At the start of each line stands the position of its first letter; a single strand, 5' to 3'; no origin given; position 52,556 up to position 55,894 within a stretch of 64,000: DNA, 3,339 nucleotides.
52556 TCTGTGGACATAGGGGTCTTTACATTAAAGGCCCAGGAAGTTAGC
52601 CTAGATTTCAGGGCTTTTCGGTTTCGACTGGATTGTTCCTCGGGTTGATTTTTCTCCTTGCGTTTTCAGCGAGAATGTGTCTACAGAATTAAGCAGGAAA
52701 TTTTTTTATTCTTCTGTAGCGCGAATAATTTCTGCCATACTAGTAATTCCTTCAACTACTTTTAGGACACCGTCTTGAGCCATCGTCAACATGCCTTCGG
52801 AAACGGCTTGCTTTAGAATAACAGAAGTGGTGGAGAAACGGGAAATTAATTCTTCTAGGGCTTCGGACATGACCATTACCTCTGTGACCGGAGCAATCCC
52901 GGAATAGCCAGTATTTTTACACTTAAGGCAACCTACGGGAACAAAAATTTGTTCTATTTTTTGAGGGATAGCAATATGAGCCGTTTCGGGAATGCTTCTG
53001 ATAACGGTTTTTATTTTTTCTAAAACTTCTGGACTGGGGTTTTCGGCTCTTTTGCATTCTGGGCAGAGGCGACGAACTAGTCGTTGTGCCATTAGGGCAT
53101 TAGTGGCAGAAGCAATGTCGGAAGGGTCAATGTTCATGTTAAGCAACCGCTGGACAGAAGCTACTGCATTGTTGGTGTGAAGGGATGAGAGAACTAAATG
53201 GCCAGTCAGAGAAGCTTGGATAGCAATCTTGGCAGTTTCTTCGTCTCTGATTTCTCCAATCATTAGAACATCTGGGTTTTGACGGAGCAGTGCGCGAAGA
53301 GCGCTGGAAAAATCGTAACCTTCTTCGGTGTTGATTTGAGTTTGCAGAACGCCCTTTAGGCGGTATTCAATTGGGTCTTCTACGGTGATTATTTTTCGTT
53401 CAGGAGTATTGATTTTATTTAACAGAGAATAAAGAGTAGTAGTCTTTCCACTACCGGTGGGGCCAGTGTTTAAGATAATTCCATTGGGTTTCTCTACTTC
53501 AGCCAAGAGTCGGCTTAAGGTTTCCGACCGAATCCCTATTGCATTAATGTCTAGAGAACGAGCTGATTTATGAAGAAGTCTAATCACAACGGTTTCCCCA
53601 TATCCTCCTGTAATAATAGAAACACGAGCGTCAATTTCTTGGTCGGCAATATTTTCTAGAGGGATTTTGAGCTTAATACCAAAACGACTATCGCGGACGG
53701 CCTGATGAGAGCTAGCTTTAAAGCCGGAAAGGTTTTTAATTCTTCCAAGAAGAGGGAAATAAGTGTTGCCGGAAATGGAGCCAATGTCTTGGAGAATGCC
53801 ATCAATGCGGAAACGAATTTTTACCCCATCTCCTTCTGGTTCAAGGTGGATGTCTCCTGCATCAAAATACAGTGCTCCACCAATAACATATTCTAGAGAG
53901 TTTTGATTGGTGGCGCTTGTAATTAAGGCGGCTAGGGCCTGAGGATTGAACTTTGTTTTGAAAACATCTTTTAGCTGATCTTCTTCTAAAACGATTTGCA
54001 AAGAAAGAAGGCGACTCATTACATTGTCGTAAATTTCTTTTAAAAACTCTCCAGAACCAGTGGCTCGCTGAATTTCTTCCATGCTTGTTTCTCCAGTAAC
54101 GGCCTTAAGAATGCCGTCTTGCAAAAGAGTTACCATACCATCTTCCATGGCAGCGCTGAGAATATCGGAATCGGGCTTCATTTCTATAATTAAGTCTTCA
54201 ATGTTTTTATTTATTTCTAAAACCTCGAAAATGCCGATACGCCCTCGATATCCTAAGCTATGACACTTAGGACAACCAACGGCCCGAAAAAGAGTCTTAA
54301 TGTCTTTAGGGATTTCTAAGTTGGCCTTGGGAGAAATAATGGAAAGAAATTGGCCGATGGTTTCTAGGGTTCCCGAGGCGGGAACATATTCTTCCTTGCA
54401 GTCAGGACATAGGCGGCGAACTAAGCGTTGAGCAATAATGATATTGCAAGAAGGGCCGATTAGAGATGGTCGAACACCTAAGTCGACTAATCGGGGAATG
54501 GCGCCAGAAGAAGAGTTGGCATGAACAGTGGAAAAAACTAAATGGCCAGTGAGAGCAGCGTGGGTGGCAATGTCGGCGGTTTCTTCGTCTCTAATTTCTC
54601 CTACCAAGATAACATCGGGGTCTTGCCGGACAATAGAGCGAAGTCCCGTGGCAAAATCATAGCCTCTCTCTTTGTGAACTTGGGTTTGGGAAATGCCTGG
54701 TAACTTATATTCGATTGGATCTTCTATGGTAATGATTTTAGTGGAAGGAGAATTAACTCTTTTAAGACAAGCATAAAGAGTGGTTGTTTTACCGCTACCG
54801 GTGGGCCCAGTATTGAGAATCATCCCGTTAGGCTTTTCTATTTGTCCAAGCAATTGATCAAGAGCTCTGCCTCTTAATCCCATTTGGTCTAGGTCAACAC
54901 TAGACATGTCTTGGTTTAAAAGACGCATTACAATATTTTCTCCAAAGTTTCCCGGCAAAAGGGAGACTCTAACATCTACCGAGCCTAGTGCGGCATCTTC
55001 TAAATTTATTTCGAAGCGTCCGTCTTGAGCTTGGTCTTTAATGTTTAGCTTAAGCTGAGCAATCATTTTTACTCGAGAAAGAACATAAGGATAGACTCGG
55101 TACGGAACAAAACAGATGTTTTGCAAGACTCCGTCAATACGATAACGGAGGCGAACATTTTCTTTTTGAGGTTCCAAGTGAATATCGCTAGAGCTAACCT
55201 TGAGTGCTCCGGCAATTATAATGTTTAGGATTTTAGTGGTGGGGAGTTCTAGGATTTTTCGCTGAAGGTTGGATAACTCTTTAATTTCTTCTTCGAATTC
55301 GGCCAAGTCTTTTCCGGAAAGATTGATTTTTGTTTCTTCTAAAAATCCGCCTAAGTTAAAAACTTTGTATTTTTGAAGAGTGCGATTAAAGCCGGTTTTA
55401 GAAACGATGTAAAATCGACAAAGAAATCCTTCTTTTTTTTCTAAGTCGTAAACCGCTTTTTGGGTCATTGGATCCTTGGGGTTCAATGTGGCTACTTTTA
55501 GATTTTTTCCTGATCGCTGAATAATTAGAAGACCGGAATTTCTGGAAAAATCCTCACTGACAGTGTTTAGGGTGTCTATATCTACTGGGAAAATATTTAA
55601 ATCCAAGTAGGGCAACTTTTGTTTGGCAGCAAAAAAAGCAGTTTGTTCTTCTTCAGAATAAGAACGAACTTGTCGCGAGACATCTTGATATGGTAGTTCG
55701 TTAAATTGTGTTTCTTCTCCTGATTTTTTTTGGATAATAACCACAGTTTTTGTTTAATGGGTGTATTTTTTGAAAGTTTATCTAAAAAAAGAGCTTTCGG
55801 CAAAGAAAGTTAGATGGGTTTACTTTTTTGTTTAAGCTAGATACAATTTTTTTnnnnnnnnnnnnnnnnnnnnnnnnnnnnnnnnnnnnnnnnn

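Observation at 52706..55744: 1012-aa protein made of two complete PilB/GspE secretion ATPase modules fused in tandem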

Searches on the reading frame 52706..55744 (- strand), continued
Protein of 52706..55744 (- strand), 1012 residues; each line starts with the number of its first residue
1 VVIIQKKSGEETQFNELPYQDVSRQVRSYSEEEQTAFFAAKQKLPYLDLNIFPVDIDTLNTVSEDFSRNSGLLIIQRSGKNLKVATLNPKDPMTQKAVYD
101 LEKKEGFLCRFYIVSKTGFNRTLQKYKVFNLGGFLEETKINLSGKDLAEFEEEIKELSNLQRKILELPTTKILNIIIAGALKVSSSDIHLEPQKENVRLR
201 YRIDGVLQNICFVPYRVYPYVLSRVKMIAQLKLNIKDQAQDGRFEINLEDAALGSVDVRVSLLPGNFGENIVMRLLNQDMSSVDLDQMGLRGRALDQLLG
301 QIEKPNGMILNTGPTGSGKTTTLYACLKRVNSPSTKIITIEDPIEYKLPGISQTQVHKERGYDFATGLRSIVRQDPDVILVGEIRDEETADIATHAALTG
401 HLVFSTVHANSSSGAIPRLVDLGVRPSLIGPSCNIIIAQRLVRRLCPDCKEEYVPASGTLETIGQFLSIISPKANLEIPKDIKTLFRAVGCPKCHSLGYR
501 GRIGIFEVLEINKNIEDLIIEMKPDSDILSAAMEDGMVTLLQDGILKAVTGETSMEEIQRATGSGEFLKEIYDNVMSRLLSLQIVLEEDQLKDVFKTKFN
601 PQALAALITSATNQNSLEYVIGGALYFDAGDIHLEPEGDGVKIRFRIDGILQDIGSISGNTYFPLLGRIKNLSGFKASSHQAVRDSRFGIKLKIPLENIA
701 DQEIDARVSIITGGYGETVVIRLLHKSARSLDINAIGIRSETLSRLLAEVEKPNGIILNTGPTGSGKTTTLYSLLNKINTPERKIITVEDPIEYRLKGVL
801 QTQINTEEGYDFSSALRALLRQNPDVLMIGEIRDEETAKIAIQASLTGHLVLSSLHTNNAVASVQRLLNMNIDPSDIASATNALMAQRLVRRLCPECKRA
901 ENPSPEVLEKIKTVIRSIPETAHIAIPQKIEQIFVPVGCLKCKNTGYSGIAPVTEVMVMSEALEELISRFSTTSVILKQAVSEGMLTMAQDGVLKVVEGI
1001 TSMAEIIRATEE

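Call 40: fold_search(model_id=the predicted structure, library=pdb)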
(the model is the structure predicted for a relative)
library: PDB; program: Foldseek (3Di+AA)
matches with E <= 10: 1575; with E <= 0.001: 235
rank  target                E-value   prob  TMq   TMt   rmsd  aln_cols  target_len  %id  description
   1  4pht_B                4.0e-43  1.00  0.25  0.57  23.6       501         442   35  ATPase GspE in complex with the cytoplasmic domain of GspL from the Vibrio vulnificus type II Secretion system (released 2014-11-26)
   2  4pht_C                4.5e-43  1.00  0.25  0.57  23.5       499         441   35  ATPase GspE in complex with the cytoplasmic domain of GspL from the Vibrio vulnificus type II Secretion system (released 2014-11-26)
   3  4pht_A                4.8e-43  1.00  0.25  0.57  23.7       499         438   35  ATPase GspE in complex with the cytoplasmic domain of GspL from the Vibrio vulnificus type II Secretion system (released 2014-11-26)
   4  5tsh_E                7.3e-43  1.00  0.35  0.88   3.5       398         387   41  PilB from Geobacter metallireducens bound to AMP-PNP (released 2017-05-17)
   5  5zfr_C                9.6e-43  1.00  0.33  0.80   5.1       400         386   41  Crystal structure of PilB, an extension ATPase motor of Type IV pilus, from Geobacter sulfurreducens (released 2018-09-19)
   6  5zfr_B                3.2e-42  1.00  0.34  0.84   3.7       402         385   41  Crystal structure of PilB, an extension ATPase motor of Type IV pilus, from Geobacter sulfurreducens (released 2018-09-19)
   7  5oiu_B                3.3e-42  1.00  0.36  0.92   2.7       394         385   41  Crystal structure of PilF type IV pilus assembly ATPase from Thermus thermophilus (released 2018-08-08)
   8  5tsh_C                5.1e-42  1.00  0.36  0.93   2.8       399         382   41  PilB from Geobacter metallireducens bound to AMP-PNP (released 2017-05-17)
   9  5tsh_D                7.9e-42  1.00  0.32  0.80   5.2       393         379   41  PilB from Geobacter metallireducens bound to AMP-PNP (released 2017-05-17)
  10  5tsh_F                9.3e-42  1.00  0.35  0.89   3.2       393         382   41  PilB from Geobacter metallireducens bound to AMP-PNP (released 2017-05-17)
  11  5it5_A                1.0e-41  1.00  0.36  0.92   2.6       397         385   40  Thermus thermophilus PilB core ATPase region (released 2016-10-19)
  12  5zfr_A                2.3e-41  1.00  0.36  0.91   2.7       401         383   40  Crystal structure of PilB, an extension ATPase motor of Type IV pilus, from Geobacter sulfurreducens (released 2018-09-19)
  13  5tsh_A                3.6e-41  1.00  0.35  0.92   2.9       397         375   40  PilB from Geobacter metallireducens bound to AMP-PNP (released 2017-05-17)
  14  5tsg_B                5.2e-41  1.00  0.36  0.91   2.8       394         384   41  PilB from Geobacter metallireducens bound to ADP (released 2017-05-17)
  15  1p9w                  5.2e-41  1.00  0.33  0.81   5.3       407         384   42  Crystal Structure of Vibrio cholerae putative NTPase EpsE (released 2003-10-14)
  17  5oiu_C                3.9e-40  1.00  0.33  0.79   5.0       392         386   40  Crystal structure of PilF type IV pilus assembly ATPase from Thermus thermophilus (released 2018-08-08)
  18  5tsh_B                4.6e-40  1.00  0.32  0.80   5.3       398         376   40  PilB from Geobacter metallireducens bound to AMP-PNP (released 2017-05-17)
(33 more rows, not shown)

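Call 57: find_homologous_proteins(query=A2, max_evalue=1e-10)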
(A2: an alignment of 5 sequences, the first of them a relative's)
Query A2 (5 sequences) (404 aa, profile of the alignment): 3588 proteins with E <= 1e-10 among 8000 candidates; the best 120 are listed.
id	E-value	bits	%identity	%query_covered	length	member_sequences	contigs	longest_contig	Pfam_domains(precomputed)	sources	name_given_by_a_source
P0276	1.1e-200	685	59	100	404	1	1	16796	PF00482.29,PF28597.1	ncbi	-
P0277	5.6e-198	676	100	100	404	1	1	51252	PF00482.29,PF28597.1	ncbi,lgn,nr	ncbi:MAG TPA: type II secretion system F family protein [Patescibacteria group bacterium]|nr:type II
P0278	1.4e-192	658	79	100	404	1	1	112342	PF00482.29,PF28597.1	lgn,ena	-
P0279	1.0e-189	649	61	96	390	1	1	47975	PF00482.29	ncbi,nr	ncbi:MAG: type II secretion system F family protein [Candidatus Doudnabacteria bacterium]|nr:type II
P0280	4.5e-187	640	59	100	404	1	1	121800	PF00482.29,PF28597.1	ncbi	-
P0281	5.3e-187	640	67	100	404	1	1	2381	PF00482.29,PF28597.1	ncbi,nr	ncbi:MAG: type II secretion system F family protein [Candidatus Doudnabacteria bacterium]|nr:type II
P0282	1.7e-186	638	66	100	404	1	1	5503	PF00482.29,PF28597.1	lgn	-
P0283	2.1e-186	638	67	100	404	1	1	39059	PF00482.29,PF28597.1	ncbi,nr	ncbi:MAG: type II secretion system F family protein [Candidatus Doudnabacteria bacterium]|nr:type II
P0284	6.7e-186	636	75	100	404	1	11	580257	PF00482.29,PF28597.1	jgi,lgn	jgi:type IV pilus assembly protein PilC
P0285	1.5e-185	635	66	100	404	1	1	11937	PF00482.29,PF28597.1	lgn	-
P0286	5.8e-185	633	65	100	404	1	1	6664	PF00482.29,PF28597.1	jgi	jgi:type IV pilus assembly protein PilC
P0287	7.2e-185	633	66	100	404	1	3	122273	PF00482.29,PF28597.1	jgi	jgi:type IV pilus assembly protein PilC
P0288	2.6e-184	631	65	100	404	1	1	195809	PF00482.29,PF28597.1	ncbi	-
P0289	4.1e-184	630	63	100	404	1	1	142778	PF00482.29,PF28597.1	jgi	jgi:type IV pilus assembly protein PilC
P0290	8.6e-184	629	61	100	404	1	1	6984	PF00482.29,PF28597.1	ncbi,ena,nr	ncbi:MAG TPA: type II secretion system F family protein [Verrucomicrobiae bacterium]|nr:type II secr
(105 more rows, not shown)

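Call 58: search_protein_families(library=pfam, proteins=[L034:11614-12825:+, L017:9995-11728:+], max_evalue=0.001)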
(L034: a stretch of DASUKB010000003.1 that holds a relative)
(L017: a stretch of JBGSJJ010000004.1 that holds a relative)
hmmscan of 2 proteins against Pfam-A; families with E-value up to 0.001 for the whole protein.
L034:11614-12825:+ (404 aa): 1 family
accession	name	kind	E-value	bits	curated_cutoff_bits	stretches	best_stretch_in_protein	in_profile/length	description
PF00482.28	T2SSF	-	1.2e-60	203.4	25.2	2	69-192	1-125/125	Type II secretion system (T2SS), protein F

L017:9995-11728:+ (578 aa): 3 families
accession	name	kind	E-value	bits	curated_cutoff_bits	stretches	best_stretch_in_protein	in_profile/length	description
PF00437.27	T2SSE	-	1.9e-111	372.7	24.9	1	163-548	6-370/370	Type II/IV secretion system protein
PF05157.20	MshEN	-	1.5e-05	25.3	23.1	1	32-117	1-85/90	MshEN domain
PF25199.1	nSTAND_NTPase5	-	0.00013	22.3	34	1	290-352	32-88/145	Novel STAND NTPase 5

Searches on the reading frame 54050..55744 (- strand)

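Call 42: search_protein_families(library=ncbifam, proteins=[window:54050-55744:-], max_evalue=1e-20)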
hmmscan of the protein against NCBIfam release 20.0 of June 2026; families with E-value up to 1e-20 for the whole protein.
seq(565 aa): 8 families
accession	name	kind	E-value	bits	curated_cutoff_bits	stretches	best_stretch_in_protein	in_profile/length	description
TIGR02538.1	type_IV_pilB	equivalog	1e-143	479.9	675.65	1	22-562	34-562/564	type IV-A pilus assembly ATPase PilB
TIGR02533.1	type_II_gspE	equivalog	1.7e-143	478.8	630.25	1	62-562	4-486/486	type II secretion system ATPase GspE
NF053534.1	T4PilAsmATPsTfpB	equivalog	7.3e-116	387.9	850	1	21-561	55-581/584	type IV pilus assembly ATPase TfpB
NF007755.0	PRK10436.1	equivalog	9.7e-116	387.2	617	1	157-563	73-460/465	type II secretion system protein GspE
NF041000.1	ATPase_ComGA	equivalog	6.8e-69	231.8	300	1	176-443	3-266/267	competence type IV pilus ATPase ComGA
TIGR01420.1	pilT_fam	subfamily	2.7e-50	171.5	319.1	1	174-422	3-242/343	PilT/PilU family type 4a pilus ATPase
TIGR02525.1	plasmid_TraJ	equivalog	4e-27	95.2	368.3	1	271-421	120-271/372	plasmid transfer ATPase TraJ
TIGR02524.1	dot_icm_DotB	equivalog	1.4e-21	77.1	463.3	0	297-451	125-290/358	Dot/Icm type IV secretion system ATPase DotB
